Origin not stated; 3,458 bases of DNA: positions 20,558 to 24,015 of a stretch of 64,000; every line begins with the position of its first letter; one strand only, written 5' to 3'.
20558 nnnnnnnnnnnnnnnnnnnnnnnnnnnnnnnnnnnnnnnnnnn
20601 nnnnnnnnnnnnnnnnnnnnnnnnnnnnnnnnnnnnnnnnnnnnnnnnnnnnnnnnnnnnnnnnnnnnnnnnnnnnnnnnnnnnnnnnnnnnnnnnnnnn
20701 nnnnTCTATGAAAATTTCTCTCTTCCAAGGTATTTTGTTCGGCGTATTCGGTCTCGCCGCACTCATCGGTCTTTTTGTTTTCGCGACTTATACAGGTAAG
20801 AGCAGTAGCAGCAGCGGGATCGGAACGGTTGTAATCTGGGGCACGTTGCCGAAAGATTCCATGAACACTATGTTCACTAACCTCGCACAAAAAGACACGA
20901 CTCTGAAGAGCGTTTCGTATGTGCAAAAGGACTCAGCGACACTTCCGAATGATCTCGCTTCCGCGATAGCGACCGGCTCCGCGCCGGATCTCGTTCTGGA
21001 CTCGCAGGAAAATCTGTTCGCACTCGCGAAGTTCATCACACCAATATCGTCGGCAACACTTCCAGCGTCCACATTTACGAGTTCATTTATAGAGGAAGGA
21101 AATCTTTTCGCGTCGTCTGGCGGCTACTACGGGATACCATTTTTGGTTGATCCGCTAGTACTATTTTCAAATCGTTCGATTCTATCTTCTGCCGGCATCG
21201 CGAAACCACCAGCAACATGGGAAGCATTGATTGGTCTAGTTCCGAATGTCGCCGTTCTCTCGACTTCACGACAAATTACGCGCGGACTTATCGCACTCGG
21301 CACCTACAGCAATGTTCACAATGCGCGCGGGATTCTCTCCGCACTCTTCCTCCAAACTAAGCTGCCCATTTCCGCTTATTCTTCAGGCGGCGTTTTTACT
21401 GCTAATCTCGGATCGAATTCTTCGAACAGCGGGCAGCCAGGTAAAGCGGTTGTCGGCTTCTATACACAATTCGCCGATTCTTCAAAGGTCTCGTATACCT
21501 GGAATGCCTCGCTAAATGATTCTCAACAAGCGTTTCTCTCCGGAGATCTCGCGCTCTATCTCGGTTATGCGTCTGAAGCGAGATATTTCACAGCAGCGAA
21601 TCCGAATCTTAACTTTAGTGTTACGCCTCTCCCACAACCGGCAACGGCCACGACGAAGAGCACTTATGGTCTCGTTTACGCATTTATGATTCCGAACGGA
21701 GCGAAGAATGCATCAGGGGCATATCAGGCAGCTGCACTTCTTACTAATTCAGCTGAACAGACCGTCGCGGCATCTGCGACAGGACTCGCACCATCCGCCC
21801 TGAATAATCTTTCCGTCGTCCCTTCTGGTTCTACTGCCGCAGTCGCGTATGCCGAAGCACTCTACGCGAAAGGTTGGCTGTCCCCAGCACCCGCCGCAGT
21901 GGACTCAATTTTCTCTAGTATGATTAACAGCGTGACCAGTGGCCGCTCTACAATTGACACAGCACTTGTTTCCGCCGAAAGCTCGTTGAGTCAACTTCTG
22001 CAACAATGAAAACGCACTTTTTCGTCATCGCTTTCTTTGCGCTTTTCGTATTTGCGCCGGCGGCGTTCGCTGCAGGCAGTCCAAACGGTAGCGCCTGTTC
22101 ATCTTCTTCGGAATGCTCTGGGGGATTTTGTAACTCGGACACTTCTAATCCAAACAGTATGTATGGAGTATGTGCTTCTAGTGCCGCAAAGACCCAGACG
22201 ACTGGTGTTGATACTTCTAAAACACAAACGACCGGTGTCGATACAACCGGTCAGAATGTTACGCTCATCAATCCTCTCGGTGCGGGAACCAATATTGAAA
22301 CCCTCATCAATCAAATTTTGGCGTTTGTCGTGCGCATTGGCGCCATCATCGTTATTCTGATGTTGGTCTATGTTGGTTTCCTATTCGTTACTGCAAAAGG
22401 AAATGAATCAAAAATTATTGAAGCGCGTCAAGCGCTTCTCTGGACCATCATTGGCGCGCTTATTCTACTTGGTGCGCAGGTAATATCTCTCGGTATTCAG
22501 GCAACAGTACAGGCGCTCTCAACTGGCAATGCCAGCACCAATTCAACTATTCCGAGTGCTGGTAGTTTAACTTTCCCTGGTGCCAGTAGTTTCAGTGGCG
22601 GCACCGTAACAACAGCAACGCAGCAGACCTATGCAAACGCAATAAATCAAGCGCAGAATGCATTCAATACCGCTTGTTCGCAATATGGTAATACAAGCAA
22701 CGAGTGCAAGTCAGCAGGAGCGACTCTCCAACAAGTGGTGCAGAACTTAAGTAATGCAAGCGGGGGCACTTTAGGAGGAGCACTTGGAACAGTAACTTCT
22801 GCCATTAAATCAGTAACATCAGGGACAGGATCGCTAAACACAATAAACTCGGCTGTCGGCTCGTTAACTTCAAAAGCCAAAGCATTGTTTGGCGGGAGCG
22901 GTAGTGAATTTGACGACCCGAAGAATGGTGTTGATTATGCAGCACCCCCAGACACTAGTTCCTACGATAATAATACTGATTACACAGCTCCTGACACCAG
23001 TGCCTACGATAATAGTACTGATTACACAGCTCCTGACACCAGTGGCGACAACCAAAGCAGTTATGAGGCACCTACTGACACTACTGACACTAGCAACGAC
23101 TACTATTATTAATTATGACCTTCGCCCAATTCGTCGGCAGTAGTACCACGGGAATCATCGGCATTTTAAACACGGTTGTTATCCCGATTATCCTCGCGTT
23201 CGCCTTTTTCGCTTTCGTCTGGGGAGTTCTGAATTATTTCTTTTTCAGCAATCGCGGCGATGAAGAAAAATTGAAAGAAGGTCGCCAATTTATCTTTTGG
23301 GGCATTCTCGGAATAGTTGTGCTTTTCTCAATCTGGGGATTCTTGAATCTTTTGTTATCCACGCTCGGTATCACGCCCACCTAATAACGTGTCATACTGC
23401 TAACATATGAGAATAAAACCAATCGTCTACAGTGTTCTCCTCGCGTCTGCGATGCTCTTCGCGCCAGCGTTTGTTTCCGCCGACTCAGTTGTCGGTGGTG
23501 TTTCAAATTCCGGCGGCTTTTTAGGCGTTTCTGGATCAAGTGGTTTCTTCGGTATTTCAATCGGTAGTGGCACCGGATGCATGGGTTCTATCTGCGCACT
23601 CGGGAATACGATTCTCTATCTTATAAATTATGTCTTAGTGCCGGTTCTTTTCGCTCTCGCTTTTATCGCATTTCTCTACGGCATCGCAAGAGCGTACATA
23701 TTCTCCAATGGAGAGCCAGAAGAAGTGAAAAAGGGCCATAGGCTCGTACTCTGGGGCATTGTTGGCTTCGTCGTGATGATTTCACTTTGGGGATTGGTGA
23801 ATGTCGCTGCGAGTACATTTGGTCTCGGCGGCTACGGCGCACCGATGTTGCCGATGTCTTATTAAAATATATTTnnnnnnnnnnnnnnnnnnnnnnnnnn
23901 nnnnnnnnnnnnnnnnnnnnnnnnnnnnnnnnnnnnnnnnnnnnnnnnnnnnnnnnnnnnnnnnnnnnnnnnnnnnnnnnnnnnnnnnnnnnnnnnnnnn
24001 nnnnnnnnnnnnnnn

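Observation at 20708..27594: Tandem array of six paralogous double-TM pilin-like proteins: candidate surface filament or T4SS-like locus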

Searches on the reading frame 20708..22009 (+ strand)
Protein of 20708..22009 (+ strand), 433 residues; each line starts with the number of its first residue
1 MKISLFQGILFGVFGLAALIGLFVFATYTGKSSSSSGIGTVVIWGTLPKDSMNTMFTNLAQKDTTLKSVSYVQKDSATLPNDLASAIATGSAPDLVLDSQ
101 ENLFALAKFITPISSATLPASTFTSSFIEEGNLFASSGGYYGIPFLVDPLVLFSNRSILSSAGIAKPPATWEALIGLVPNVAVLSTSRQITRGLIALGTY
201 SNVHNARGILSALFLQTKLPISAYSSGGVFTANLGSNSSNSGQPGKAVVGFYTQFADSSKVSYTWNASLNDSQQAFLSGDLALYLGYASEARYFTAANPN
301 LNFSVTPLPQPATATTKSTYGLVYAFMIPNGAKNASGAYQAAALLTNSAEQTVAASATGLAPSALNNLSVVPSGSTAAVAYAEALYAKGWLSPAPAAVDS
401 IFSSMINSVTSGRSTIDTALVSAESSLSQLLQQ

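Call 3: search_protein_families(library=pfam, proteins=[window:20708-22009:+], max_evalue=0.1)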
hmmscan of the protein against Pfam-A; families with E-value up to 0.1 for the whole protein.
window:20708-22009:+ (433 aa): 2 families
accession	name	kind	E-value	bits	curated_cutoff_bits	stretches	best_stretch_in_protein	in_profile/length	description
PF13416.11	SBP_bac_8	-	7.3e-22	78.9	27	1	68-364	13-262/279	Bacterial extracellular solute-binding protein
PF01547.30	SBP_bac_1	-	2.7e-19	70.8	26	1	67-351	24-306/307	Bacterial extracellular solute-binding protein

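Call 4: search_protein_families(library=ncbifam, proteins=[window:20708-22009:+], max_evalue=0.1)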
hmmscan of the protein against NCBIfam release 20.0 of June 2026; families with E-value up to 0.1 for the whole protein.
window:20708-22009:+ (433 aa): 2 families
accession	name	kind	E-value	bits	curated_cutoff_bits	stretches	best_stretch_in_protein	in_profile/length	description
TIGR03850.1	bind_CPR_0540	equivalog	0.0096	14.6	299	1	139-362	150-362/437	carbohydrate ABC transporter substrate-binding protein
NF041888.1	ABC_SBP_YdcS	equivalog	0.032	13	725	1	74-173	68-163/379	putative ABC transporter substrate-binding protein YdcS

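Call 36: find_homologous_proteins(query=window:20708-22009:+, max_evalue=0.001)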
Query window:20708-22009:+ (433 aa): 950 proteins with E <= 0.001 among 8000 candidates; the best 120 are listed.
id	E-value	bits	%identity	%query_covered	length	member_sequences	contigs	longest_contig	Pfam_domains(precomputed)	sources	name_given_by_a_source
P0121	1.4e-265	899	100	100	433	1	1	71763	PF13416.12,PF01547.31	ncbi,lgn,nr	ncbi:MAG: extracellular solute-binding protein [Candidatus Kaiserbacteria bacterium]|nr:extracellula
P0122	9.7e-212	721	79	100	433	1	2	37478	PF01547.31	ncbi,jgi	jgi:maltose-binding protein MalE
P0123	2.3e-209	714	78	100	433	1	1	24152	-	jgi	jgi:maltose-binding protein MalE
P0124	9.7e-208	708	78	100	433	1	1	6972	PF13416.12,PF01547.31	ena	-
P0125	6.6e-206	702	79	97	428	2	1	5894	PF13416.12,PF01547.31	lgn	-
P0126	2.1e-203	694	77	100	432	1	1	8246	PF13416.12,PF01547.31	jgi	-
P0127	1.6e-201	688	77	100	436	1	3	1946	PF13416.12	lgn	-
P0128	6.3e-199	679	77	100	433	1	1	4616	PF13416.12,PF01547.31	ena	-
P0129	3.7e-198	677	74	100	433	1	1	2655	PF13416.12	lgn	-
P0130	2.5e-197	674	75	100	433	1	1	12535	PF13416.12,PF01547.31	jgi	-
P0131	2.8e-197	674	74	100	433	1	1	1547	PF13416.12,PF01547.31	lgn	-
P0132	4.2e-197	673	75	100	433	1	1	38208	PF13416.12,PF01547.31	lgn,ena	-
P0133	6.2e-197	673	74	100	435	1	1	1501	PF13416.12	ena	-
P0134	4.8e-196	670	74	100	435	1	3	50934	PF13416.12,PF01547.31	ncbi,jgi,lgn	ncbi:MAG: extracellular solute-binding protein [Minisyncoccia bacterium]|jgi:maltose-binding protein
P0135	1.5e-195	668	75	98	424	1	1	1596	PF01547.31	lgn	-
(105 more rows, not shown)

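Call 69: search_solved_structures(query=window:20708-22009:+, max_evalue=0.01)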
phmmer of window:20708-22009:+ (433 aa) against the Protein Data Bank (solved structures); distinct sequences matched with E-value up to 0.01: 20.
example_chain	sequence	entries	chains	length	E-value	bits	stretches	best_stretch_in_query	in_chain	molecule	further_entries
4r9f_A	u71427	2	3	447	1.5e-07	34.5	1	83-171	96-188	MBP1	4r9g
1elj_A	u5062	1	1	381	1.1e-06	31.6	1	39-173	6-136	MALTODEXTRIN-BINDING PROTEIN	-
8art_A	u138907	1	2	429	3.1e-06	30.1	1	15-174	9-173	Putative secreted maltose-binding protein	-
4qrz_A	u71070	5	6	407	5.9e-06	29.2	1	72-177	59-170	ABC-TYPE SUGAR TRANSPORTER | ABC transporter, substrate binding protein (Sugar)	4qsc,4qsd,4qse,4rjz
3oo7_A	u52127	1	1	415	7.9e-06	28.8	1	33-180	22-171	ABC transporter binding protein AcbH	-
3oo9_A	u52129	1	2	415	8.5e-06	28.7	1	33-180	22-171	ABC transporter binding protein AcbH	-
3oo8_A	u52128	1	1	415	8.6e-06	28.6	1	33-180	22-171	ABC transporter binding protein AcbH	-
3oo6_A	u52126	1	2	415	8.6e-06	28.6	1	33-180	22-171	ABC transporter binding protein AcbH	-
3ooa_A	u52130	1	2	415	9.1e-06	28.6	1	33-180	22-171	ABC transporter binding protein AcbH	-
5ci5_A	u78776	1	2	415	0.00012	24.9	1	140-347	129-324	Extracellular solute-binding protein family 1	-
3jzj_A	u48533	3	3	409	0.00082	22.1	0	39-172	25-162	Acarbose/maltose binding protein GacH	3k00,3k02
3k01_A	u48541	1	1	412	0.0012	21.6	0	89-172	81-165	Acarbose/maltose binding protein GacH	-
1eu8_A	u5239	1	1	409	0.0031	20.2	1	104-180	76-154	TREHALOSE/MALTOSE BINDING PROTEIN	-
7c0r_A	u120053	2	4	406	0.0049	19.6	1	74-176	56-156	Sugar ABC transporter, periplasmic sugar-binding protein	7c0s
6wpm_A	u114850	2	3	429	0.0075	19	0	274-372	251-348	Substrate-binding protein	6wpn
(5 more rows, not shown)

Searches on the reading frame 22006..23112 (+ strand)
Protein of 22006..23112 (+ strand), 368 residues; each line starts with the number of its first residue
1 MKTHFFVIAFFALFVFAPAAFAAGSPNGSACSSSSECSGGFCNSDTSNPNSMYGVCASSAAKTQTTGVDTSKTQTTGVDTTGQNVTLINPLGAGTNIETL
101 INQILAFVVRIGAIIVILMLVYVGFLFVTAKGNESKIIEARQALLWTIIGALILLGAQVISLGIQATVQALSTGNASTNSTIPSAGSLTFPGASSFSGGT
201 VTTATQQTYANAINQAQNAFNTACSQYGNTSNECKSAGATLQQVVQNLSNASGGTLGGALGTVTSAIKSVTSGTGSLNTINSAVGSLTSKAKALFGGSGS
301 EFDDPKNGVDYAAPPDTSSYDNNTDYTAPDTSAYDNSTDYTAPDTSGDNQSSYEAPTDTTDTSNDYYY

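Call 3: search_protein_families(library=pfam, proteins=[window:22006-23112:+], max_evalue=0.1)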
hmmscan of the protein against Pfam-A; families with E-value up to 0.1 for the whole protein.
window:22006-23112:+ (368 aa): 4 families
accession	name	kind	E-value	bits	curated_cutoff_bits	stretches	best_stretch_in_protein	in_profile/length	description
PF18895.5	T4SS_pilin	-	2.3e-08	34.4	26.6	1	95-160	3-67/71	Type IV secretion system pilin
PF02790.20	COX2_TM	-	0.0031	18.1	22.8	1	96-162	18-86/88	Cytochrome C oxidase subunit II, transmembrane domain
PF02672.20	CP12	-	0.049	14.8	22.7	1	212-247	4-39/70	CP12 domain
PF09925.14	DUF2157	-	0.089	12.9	32.4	0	108-165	64-121/146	Predicted membrane protein (DUF2157)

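Call 4: search_protein_families(library=ncbifam, proteins=[window:22006-23112:+], max_evalue=0.1)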
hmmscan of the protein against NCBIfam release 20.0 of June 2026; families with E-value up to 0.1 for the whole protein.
window:22006-23112:+ (368 aa): 2 families
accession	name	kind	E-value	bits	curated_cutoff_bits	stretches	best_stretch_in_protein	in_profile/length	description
NF045849.1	ICE_MMCAP2_0565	equivalog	0.0013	18.4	40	1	95-164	7-76/80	Mbov_0395 family pilin-like conjugal transfer protein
NF011984.0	PRK15446.1-5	equivalog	0.074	11.8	260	0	136-181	64-109/379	alpha-D-ribose 1-methylphosphonate 5-triphosphate diphosphatase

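Call 76: search_protein_families(library=pfam, alignment_id=A5, max_evalue=1)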
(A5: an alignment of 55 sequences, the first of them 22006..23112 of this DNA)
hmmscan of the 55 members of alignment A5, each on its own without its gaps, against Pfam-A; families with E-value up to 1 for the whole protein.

A. member 1, window:22006-23112:+ (368 aa): 5 families
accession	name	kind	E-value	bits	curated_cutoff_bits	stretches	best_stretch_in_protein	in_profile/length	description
PF18895.5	T4SS_pilin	-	2.3e-08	34.4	26.6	1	95-160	3-67/71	Type IV secretion system pilin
PF02790.20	COX2_TM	-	0.0031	18.1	22.8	1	96-162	18-86/88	Cytochrome C oxidase subunit II, transmembrane domain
PF02672.20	CP12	-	0.049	14.8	22.7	1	212-247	4-39/70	CP12 domain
PF09925.14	DUF2157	-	0.089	12.9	32.4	1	108-165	64-121/146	Predicted membrane protein (DUF2157)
PF16720.10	Albumin_I_a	-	0.67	10.4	23.8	0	31-60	6-38/48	Albumin I chain a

B. families by the number of members that match (of 55 scanned): 87 families (the first 25 are shown)
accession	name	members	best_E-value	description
PF18895.5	T4SS_pilin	55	5.9e-12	Type IV secretion system pilin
PF04956.18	TrbC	18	5.2e-06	TrbC/VIRB2 pilin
PF09933.14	DUF2165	6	0.0008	Predicted small integral membrane protein (DUF2165)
PF20556.3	DUF6768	5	0.069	Family of unknown function (DUF6768)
PF05875.18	Ceramidase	4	0.017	Ceramidase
PF03994.20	DUF350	4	0.034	Domain of Unknown Function (DUF350)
PF12725.13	DUF3810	4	0.063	Protein of unknown function (DUF3810)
PF11174.13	DUF2970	3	0.0012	Protein of unknown function (DUF2970)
PF03350.21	UPF0114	3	0.0054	Uncharacterized protein family, UPF0114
PF18920.5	DUF5671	3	0.0055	Domain of unknown function (DUF5671)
PF00335.26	Tetraspanin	3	0.031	Tetraspanin family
PF09925.14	DUF2157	3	0.089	Predicted membrane protein (DUF2157)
PF14110.11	DUF4282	3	0.097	Domain of unknown function (DUF4282)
PF08285.16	DPM3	3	0.19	Dolichol-phosphate mannosyltransferase subunit 3 (DPM3)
PF10661.14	EssA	3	0.24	WXG100 protein secretion system (Wss), protein EssA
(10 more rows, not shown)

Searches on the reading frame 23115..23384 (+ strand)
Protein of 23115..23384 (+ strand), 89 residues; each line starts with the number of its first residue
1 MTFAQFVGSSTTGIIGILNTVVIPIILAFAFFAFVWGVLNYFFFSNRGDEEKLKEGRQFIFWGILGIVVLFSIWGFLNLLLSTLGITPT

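Call 3: search_protein_families(library=pfam, proteins=[window:23115-23384:+], max_evalue=0.1)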
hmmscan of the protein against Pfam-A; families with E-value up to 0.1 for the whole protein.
window:23115-23384:+ (89 aa): 1 family
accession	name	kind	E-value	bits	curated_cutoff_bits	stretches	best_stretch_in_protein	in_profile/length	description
PF18895.5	T4SS_pilin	-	8.4e-08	32.6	26.6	1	12-80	6-71/71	Type IV secretion system pilin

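Call 4: search_protein_families(library=ncbifam, proteins=[window:23115-23384:+], max_evalue=0.1)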
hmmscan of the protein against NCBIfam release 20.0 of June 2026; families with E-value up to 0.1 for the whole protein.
window:23115-23384:+ (89 aa): 2 families
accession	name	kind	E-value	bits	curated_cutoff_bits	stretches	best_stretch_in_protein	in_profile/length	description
NF045849.1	ICE_MMCAP2_0565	equivalog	5.2e-08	32.4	40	1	11-83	6-79/80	Mbov_0395 family pilin-like conjugal transfer protein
TIGR02866.1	CoxB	equivalog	0.066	12.8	147.7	1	19-77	11-75/202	cytochrome c oxidase subunit II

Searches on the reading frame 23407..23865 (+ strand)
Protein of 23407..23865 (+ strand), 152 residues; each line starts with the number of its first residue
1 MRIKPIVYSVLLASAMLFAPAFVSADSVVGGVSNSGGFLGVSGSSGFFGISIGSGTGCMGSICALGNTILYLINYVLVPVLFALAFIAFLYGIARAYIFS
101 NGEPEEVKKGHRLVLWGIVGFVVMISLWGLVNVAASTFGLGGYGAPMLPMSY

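Call 3: search_protein_families(library=pfam, proteins=[window:23407-23865:+], max_evalue=0.1)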
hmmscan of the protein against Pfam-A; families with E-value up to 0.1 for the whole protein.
window:23407-23865:+ (152 aa): 3 families
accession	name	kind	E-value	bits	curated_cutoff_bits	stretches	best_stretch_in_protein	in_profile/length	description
PF18895.5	T4SS_pilin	-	4.3e-08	33.6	26.6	1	68-133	7-70/71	Type IV secretion system pilin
PF05875.18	Ceramidase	-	0.031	14.1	32.5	1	61-132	114-187/259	Ceramidase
PF12501.13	DUF3708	-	0.069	13.2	24.1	0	78-132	1-60/166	Phosphate ATP-binding cassette transporter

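Call 4: search_protein_families(library=ncbifam, proteins=[window:23407-23865:+], max_evalue=0.1)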
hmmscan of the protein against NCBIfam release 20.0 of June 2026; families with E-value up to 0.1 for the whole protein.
window:23407-23865:+ (152 aa): 1 family
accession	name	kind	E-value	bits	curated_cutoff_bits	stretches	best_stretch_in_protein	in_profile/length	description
NF045849.1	ICE_MMCAP2_0565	equivalog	1.4e-09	37.5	40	1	65-137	5-79/80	Mbov_0395 family pilin-like conjugal transfer protein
